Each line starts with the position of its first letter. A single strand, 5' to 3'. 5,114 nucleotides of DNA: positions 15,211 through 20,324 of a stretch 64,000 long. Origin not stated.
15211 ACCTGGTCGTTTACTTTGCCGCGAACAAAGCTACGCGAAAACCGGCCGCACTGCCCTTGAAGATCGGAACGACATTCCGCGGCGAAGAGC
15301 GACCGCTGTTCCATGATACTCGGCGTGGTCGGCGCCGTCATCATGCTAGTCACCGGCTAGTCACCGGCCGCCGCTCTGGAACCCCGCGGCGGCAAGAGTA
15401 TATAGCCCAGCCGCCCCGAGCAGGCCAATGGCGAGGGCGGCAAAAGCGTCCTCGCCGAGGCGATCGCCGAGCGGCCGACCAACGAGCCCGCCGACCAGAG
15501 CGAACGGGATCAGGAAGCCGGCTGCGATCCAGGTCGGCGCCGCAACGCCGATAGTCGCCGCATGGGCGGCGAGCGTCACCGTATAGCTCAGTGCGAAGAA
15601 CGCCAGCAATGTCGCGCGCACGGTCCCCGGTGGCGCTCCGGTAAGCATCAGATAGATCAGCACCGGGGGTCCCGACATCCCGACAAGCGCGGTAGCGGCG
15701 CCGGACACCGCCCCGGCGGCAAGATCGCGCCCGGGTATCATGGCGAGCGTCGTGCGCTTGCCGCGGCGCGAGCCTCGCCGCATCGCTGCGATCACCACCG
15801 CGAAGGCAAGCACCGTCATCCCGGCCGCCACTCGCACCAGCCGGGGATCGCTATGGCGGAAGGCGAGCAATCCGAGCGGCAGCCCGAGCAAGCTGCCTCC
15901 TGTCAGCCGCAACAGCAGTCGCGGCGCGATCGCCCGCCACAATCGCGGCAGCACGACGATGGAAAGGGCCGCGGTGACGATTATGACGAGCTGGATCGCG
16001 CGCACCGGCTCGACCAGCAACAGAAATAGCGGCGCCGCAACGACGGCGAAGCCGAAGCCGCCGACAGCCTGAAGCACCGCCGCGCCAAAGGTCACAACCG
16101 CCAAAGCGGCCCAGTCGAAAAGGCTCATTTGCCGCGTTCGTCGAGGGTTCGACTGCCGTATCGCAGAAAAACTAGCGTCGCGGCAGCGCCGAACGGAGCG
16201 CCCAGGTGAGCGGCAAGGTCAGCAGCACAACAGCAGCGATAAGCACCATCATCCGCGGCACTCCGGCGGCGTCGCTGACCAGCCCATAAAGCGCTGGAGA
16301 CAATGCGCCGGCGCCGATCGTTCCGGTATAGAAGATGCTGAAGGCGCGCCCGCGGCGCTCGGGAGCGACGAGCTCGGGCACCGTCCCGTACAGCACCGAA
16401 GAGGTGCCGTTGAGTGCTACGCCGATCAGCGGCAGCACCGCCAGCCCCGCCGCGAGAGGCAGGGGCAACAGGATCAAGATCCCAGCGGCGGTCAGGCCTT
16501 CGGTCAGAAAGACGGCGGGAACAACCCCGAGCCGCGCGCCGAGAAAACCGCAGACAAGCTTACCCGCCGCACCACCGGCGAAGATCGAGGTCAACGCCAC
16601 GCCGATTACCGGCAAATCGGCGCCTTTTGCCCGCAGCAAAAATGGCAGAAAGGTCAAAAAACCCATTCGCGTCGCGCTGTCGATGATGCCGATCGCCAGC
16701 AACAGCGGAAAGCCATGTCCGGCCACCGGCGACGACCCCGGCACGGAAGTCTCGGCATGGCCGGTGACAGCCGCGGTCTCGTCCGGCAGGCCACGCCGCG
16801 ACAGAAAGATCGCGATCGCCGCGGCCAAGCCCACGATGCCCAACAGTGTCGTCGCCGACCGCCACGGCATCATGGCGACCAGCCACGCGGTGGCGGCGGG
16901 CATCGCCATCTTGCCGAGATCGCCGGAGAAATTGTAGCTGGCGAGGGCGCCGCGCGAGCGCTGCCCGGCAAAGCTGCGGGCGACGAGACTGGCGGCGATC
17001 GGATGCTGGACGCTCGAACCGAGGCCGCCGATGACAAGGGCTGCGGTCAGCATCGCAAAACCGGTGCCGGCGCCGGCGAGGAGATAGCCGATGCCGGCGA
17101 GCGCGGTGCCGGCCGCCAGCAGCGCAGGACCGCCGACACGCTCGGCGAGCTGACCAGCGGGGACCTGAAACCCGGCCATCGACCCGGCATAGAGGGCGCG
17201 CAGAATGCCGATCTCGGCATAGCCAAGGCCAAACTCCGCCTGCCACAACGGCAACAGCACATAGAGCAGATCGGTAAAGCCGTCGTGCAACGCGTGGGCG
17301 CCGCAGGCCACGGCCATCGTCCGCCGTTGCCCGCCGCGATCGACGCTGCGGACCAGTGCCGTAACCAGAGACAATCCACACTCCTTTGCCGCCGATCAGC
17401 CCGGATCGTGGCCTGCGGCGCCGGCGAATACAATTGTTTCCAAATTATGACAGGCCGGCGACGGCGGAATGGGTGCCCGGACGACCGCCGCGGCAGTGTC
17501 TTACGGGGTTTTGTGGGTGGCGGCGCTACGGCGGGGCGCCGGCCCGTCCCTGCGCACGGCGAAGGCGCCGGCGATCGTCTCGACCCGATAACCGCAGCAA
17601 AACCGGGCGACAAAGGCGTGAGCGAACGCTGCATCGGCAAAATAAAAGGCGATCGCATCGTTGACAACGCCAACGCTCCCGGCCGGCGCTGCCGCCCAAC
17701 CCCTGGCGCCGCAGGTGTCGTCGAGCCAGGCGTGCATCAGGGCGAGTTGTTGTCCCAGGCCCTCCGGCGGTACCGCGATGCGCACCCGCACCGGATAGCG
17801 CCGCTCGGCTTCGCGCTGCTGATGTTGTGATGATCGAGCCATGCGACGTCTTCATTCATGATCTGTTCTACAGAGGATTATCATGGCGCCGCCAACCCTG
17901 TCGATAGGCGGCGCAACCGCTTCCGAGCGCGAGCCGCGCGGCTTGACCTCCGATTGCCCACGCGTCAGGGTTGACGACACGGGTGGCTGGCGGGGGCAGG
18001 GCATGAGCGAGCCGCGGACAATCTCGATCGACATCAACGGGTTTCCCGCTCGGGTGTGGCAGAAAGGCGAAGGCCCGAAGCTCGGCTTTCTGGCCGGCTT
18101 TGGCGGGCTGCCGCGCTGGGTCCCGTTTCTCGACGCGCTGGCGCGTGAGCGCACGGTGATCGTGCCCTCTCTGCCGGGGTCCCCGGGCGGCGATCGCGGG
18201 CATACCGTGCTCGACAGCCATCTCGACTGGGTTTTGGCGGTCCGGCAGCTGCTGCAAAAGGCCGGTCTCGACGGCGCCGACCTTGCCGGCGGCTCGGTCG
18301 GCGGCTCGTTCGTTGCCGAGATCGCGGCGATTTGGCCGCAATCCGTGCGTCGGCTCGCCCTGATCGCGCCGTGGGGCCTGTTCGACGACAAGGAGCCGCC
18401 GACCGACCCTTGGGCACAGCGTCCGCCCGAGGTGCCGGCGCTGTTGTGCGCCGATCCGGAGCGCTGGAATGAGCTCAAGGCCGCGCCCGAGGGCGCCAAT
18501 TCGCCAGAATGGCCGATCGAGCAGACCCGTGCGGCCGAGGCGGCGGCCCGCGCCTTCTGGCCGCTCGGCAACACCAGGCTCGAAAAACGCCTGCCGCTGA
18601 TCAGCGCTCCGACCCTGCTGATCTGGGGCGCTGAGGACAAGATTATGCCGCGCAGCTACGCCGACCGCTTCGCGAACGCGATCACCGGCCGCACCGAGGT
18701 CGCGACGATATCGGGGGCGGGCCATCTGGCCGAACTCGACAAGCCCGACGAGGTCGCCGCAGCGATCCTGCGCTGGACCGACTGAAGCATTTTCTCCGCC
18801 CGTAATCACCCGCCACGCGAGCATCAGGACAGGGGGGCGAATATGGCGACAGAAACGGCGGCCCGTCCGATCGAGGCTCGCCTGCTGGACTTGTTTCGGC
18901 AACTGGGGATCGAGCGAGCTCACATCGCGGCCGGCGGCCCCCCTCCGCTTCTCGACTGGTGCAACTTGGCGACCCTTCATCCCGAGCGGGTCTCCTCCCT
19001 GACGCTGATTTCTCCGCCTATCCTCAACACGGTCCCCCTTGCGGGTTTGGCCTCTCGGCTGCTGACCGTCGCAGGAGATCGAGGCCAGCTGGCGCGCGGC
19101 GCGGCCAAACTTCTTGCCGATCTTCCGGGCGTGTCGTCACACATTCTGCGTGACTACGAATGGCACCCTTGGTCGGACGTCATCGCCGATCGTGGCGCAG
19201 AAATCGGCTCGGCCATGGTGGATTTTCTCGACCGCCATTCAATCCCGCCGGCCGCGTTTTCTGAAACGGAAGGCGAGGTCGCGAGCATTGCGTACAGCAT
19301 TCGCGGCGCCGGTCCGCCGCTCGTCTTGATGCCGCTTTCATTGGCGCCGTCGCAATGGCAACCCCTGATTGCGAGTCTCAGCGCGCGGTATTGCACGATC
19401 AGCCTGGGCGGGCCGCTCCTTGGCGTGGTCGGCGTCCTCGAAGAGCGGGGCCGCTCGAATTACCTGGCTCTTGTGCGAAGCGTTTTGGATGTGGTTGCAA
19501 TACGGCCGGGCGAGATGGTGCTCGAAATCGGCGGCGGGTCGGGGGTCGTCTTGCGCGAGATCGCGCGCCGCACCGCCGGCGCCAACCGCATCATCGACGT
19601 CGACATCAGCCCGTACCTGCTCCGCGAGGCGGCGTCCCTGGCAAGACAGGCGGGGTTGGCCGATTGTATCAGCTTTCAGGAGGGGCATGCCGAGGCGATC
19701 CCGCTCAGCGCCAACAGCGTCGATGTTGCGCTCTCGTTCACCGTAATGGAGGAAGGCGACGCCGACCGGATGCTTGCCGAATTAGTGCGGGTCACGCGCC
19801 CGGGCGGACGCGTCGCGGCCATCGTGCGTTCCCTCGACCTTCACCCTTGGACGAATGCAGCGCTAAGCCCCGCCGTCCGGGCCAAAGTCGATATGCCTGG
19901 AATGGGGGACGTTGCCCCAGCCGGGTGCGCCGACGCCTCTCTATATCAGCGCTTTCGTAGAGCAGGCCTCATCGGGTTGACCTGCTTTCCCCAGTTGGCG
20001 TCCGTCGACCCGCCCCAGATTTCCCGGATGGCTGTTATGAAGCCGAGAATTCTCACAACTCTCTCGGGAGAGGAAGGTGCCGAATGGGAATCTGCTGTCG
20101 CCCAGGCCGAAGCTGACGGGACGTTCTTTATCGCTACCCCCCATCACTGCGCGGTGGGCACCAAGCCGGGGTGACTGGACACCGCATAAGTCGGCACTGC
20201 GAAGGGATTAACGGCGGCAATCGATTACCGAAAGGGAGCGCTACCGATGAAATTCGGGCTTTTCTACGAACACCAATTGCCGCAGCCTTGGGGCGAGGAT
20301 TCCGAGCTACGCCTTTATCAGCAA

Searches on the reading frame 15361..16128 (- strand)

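Call 51: search_protein_families(library=pfam, proteins=[window:15361-16128:-], max_evalue=0.00001)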
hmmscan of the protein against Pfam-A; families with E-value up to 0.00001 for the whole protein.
window:15361-16128:- (255 aa): 1 family
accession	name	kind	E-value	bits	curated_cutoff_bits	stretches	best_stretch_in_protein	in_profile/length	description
PF01925.25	TauE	-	7.5e-25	88.4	32.6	1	9-243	1-236/237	Sulfite exporter TauE/SafE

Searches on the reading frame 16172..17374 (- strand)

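Call 51: search_protein_families(library=pfam, proteins=[window:16172-17374:-], max_evalue=0.00001)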
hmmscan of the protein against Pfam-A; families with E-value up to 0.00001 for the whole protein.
window:16172-17374:- (400 aa): 1 family
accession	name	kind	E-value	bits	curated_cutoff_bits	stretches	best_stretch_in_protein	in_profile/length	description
PF07690.21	MFS_1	-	1.7e-32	113.2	33.4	2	26-200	4-179/347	Major Facilitator Superfamily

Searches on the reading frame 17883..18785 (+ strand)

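Call 51: search_protein_families(library=pfam, proteins=[window:17883-18785:+], max_evalue=0.00001)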
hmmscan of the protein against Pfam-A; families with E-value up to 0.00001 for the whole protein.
window:17883-18785:+ (300 aa): 3 families
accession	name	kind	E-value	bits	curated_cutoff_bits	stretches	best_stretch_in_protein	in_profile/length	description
PF00561.26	Abhydrolase_1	-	8.8e-18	65.3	25.8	1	73-288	10-245/245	alpha/beta hydrolase fold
PF12697.13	Abhydrolase_6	-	2.5e-14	54.9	26.3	1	79-294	14-217/217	Alpha/beta hydrolase family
PF12146.15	Hydrolase_4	-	2.5e-08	34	27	1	120-283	66-234/239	Serine aminopeptidase, S33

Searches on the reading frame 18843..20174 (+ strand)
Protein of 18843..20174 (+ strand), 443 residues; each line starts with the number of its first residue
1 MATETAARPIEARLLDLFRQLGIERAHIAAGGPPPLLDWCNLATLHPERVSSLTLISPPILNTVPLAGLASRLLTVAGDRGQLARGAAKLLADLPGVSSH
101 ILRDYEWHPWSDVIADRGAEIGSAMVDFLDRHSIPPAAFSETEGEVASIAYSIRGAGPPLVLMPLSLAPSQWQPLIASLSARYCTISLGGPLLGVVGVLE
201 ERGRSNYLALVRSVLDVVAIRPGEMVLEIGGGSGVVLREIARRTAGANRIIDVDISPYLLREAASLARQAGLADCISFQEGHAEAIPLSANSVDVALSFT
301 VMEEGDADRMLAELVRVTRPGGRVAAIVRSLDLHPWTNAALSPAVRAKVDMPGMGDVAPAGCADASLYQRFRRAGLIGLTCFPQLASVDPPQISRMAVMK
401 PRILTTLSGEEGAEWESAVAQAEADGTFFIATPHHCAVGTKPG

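Call 51: search_protein_families(library=pfam, proteins=[window:18843-20174:+], max_evalue=0.00001)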
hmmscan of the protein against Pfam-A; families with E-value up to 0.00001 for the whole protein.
window:18843-20174:+ (443 aa): 5 families
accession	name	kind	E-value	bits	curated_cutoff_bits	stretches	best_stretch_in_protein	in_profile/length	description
PF13649.12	Methyltransf_25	-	6e-17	62.6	27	1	226-322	1-97/97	Methyltransferase domain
PF08241.18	Methyltransf_11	-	1.9e-16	60.9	21.2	1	227-325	1-94/95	Methyltransferase domain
PF13847.12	Methyltransf_31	-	4.8e-13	49.5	27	1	221-326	2-109/145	Methyltransferase domain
PF01209.24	Ubie_methyltran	-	9.7e-13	48.4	20.1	1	214-341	39-166/233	ubiE/COQ5 methyltransferase family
PF08242.18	Methyltransf_12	-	1.1e-08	36.2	30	1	227-324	1-98/98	Methyltransferase domain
